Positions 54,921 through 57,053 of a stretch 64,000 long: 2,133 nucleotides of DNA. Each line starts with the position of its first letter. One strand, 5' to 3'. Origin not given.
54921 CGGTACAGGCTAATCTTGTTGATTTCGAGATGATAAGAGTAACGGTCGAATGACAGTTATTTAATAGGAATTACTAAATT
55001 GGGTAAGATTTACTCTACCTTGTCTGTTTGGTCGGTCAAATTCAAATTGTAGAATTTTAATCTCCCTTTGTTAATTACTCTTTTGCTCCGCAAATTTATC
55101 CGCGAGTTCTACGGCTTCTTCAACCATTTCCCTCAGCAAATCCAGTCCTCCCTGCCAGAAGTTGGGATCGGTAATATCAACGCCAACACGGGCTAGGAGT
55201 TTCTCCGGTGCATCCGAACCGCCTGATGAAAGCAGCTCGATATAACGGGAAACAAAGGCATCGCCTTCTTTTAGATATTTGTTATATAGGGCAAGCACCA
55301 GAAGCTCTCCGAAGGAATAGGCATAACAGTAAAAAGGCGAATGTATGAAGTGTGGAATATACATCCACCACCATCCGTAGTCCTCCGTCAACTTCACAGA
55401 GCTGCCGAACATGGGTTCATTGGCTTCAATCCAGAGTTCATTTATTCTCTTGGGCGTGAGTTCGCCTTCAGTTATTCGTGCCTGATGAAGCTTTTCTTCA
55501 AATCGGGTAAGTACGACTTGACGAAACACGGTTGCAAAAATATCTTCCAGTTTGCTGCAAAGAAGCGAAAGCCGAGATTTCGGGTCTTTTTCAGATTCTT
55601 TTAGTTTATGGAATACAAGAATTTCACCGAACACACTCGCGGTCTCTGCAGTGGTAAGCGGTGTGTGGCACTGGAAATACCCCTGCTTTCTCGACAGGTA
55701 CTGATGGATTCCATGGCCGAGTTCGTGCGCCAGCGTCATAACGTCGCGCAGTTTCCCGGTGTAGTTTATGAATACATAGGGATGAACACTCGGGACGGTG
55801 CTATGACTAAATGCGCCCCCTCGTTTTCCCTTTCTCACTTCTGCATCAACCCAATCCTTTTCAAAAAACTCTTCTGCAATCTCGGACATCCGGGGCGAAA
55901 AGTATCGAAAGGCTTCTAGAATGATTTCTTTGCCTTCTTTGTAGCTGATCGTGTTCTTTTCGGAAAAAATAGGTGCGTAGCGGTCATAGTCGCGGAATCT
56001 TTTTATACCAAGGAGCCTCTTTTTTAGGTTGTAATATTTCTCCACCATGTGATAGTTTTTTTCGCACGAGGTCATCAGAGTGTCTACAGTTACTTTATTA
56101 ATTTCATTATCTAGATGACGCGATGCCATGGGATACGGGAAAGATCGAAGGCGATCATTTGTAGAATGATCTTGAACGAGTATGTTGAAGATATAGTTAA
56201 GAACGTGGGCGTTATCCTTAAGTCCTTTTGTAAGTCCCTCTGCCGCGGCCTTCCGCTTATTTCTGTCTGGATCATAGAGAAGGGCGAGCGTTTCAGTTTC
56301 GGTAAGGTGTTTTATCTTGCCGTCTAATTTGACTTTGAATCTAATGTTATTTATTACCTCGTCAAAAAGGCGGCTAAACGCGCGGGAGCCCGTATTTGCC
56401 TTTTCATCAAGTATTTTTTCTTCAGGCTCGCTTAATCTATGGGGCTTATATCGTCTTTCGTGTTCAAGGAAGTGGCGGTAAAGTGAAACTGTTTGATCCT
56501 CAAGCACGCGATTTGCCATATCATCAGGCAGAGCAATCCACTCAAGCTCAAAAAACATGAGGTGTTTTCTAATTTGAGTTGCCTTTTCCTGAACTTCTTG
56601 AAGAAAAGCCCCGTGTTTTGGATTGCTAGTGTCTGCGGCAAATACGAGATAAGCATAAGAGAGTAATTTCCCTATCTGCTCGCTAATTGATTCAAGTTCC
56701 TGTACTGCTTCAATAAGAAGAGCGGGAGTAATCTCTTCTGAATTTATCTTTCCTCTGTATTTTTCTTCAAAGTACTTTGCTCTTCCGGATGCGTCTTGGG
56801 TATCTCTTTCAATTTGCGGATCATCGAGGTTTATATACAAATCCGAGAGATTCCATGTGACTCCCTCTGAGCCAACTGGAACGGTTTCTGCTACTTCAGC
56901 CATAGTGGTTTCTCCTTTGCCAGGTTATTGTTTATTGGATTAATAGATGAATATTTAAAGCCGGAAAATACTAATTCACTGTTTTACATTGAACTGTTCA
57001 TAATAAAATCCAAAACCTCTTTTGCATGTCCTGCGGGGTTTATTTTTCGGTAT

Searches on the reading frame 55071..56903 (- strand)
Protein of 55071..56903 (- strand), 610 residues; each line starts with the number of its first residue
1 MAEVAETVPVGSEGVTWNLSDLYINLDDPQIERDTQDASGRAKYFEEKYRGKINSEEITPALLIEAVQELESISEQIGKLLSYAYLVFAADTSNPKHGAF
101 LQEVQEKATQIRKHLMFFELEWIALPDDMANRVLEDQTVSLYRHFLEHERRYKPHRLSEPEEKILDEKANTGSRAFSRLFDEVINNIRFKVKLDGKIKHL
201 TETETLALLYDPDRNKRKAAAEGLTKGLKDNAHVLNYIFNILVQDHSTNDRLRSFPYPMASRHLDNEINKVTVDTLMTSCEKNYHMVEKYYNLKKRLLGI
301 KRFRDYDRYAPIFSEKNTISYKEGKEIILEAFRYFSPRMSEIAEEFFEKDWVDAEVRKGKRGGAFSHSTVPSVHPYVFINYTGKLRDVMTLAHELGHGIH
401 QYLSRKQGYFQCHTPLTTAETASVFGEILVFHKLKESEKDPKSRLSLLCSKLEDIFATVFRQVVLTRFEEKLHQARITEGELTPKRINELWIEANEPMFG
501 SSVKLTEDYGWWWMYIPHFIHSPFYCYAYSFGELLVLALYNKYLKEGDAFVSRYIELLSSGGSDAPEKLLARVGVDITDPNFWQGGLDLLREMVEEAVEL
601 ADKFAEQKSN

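Call 15: search_protein_families(library=pfam, proteins=[window:55071-56903:-], max_evalue=0.00001)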
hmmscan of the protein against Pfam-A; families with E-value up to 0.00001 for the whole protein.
window:55071-56903:- (610 aa): 2 families
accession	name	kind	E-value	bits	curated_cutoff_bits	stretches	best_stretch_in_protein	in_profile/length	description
PF01432.26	Peptidase_M3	-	3.7e-54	185.2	27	1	208-585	2-453/457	Peptidase family M3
PF08439.15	Peptidase_M3_N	-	2.4e-17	63.3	25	1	121-189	1-70/70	Oligopeptidase F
